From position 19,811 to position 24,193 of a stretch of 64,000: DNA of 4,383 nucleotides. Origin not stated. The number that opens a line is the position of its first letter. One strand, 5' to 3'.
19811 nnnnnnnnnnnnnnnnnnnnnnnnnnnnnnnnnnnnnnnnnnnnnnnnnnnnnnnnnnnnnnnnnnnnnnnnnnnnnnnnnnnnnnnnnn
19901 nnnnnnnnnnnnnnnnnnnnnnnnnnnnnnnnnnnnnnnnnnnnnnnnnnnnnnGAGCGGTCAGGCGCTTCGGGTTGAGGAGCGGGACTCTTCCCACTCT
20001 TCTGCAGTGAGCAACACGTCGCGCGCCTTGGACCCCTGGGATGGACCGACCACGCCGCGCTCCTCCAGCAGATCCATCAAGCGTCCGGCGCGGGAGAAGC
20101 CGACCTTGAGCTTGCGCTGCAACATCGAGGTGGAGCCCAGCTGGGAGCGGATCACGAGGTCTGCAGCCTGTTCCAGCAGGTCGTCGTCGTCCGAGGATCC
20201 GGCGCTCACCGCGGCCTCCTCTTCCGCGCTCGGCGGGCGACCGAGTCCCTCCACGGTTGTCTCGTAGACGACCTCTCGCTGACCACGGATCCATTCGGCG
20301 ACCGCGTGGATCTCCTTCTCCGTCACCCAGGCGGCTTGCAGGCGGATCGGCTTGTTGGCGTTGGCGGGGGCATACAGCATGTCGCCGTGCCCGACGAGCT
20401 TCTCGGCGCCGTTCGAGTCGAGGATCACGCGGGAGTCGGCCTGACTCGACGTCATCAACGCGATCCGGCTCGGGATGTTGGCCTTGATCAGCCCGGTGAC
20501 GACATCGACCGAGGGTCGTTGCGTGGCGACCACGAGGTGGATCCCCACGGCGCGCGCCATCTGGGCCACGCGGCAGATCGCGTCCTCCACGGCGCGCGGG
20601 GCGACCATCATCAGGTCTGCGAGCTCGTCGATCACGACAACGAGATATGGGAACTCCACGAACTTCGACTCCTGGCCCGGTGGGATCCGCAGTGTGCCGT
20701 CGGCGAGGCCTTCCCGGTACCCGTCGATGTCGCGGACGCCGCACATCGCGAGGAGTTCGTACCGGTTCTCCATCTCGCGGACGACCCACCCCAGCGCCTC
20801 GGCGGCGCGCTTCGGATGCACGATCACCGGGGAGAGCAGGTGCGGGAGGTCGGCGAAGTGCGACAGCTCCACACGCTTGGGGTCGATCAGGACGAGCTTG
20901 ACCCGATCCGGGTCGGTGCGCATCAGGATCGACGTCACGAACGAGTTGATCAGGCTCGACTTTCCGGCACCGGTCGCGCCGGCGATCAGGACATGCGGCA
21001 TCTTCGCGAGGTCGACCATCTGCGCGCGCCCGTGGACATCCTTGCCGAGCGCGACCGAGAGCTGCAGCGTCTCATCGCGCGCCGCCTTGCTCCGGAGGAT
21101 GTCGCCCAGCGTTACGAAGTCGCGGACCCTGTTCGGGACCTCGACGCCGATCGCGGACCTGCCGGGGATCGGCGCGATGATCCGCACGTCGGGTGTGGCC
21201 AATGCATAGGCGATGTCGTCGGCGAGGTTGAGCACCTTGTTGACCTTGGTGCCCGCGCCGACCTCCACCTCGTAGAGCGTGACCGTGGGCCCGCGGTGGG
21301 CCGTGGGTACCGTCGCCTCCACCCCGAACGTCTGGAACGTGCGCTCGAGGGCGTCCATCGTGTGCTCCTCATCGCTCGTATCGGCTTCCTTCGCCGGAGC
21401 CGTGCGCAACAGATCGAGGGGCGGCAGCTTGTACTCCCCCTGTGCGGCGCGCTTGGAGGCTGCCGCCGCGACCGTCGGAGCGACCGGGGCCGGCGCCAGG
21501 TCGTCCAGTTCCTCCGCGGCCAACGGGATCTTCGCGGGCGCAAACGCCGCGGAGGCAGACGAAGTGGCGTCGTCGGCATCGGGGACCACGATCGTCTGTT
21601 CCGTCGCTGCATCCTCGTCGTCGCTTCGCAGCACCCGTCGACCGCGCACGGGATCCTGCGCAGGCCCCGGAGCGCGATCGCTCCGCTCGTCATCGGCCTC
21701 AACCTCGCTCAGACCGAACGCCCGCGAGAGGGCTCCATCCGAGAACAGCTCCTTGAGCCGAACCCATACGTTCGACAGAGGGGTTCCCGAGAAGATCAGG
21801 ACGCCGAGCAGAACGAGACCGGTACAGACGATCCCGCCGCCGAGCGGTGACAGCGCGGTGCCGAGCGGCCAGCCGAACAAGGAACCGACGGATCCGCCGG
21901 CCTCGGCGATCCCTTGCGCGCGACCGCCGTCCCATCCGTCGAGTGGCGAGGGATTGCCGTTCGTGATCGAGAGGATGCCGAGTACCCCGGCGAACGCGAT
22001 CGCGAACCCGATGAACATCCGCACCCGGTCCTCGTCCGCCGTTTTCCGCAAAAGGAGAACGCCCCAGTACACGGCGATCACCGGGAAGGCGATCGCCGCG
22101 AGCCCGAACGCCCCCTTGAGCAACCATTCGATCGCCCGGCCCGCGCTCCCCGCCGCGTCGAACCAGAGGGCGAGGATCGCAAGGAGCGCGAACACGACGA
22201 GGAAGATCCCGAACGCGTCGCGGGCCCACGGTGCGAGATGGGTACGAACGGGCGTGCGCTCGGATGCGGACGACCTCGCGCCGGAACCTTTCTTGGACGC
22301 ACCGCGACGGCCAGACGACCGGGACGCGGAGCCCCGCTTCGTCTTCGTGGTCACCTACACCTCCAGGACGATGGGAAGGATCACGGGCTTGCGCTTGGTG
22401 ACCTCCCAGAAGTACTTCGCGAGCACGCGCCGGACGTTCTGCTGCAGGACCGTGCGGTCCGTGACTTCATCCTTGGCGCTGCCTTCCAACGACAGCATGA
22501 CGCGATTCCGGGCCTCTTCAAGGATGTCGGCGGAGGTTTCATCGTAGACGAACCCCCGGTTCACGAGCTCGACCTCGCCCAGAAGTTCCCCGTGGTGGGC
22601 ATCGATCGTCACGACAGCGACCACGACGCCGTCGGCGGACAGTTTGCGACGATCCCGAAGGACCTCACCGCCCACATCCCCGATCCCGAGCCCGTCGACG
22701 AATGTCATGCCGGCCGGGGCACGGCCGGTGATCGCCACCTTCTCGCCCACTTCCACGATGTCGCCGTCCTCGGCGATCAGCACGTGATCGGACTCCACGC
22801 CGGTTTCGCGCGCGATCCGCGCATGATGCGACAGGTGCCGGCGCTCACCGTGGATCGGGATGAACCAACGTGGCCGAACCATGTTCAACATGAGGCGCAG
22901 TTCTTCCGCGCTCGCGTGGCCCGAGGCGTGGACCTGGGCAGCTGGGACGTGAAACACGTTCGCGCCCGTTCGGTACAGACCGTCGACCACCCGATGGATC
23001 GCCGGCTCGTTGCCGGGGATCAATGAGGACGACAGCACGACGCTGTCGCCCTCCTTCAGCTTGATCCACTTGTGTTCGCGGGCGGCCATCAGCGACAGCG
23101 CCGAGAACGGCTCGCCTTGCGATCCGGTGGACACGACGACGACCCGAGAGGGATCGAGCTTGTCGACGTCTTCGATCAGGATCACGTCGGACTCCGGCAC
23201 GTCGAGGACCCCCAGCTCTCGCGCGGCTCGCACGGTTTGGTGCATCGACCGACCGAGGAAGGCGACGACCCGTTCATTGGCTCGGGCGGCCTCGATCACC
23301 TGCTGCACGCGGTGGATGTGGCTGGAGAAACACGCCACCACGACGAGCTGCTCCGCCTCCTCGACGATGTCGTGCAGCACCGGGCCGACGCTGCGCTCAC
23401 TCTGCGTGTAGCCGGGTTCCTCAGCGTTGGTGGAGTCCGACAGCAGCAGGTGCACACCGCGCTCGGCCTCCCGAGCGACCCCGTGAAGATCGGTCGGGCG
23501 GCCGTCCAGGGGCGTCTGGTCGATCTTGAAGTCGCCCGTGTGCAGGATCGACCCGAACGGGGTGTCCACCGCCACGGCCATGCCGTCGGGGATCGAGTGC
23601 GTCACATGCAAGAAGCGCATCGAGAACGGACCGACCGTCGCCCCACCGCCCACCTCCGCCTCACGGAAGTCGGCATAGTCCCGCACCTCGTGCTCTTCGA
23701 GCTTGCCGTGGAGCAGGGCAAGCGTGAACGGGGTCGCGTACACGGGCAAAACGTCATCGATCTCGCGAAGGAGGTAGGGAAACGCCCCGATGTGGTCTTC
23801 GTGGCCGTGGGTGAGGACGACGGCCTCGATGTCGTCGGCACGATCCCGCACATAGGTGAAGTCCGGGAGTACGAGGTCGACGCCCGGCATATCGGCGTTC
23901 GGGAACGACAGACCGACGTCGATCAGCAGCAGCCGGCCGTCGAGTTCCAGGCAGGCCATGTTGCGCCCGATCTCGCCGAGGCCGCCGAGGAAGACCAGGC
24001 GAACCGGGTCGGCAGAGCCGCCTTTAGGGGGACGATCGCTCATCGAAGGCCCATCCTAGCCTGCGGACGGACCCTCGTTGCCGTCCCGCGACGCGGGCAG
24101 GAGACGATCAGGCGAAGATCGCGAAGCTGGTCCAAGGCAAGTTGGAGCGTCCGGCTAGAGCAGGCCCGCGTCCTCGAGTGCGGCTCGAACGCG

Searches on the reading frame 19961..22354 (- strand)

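Call 73: search_protein_families(library=pfam, proteins=[window:19961-22354:-], max_evalue=0.00001)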
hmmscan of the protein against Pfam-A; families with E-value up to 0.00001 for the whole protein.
window:19961-22354:- (797 aa): 4 families
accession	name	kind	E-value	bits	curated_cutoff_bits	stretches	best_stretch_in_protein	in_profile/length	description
PF01580.24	FtsK_SpoIIIE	-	1.8e-65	220.9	24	1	416-616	2-221/221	FtsK/SpoIIIE family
PF17854.6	FtsK_alpha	-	2e-30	105.4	22.9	1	310-408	1-101/101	FtsK alpha domain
PF09397.16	FtsK_gamma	-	2.4e-25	88.4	30.6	1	722-782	2-62/63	Ftsk gamma domain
PF13491.11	FtsK_4TM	-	3.1e-06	27.4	23.1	1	68-196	47-166/171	4TM region of DNA translocase FtsK/SpoIIIE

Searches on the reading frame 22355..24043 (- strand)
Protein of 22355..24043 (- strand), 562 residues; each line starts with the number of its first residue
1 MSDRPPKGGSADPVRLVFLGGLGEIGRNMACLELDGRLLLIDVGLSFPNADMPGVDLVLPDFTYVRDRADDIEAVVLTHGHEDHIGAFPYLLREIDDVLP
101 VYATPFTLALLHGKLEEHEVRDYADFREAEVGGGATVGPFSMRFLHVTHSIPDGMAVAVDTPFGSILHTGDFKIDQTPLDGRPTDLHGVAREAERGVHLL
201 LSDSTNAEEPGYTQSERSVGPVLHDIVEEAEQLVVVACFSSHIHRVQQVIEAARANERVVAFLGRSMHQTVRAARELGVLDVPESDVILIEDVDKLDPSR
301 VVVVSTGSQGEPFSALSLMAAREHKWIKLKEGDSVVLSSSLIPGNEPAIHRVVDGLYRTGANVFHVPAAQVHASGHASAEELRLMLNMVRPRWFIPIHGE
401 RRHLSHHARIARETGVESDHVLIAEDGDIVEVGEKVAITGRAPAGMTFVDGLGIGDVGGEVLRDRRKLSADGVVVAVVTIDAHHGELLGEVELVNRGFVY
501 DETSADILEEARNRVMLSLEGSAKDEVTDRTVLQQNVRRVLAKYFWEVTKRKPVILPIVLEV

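Call 73: search_protein_families(library=pfam, proteins=[window:22355-24043:-], max_evalue=0.00001)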
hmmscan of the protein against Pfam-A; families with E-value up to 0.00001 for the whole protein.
window:22355-24043:- (562 aa): 5 families
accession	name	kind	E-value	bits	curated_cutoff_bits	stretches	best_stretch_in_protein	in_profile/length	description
PF22505.1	RNase_J_b_CASP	-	1.2e-45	154.8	27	1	233-356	3-126/126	Ribonuclease J, beta-CASP domain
PF17770.6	RNase_J_C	-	1.2e-27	97.3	23.8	1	461-562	1-102/102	Ribonuclease J C-terminal domain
PF00753.33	Lactamase_B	-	1.6e-12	48.2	22.7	1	32-185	11-168/196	Metallo-beta-lactamase superfamily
PF07521.17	RMMBL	-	2.1e-12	47.3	21.6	1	370-418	10-60/63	Zn-dependent metallo-hydrolase RNA specificity domain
PF12706.13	Lactamase_B_2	-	3.1e-09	37.2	27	1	62-173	22-144/200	Beta-lactamase superfamily domain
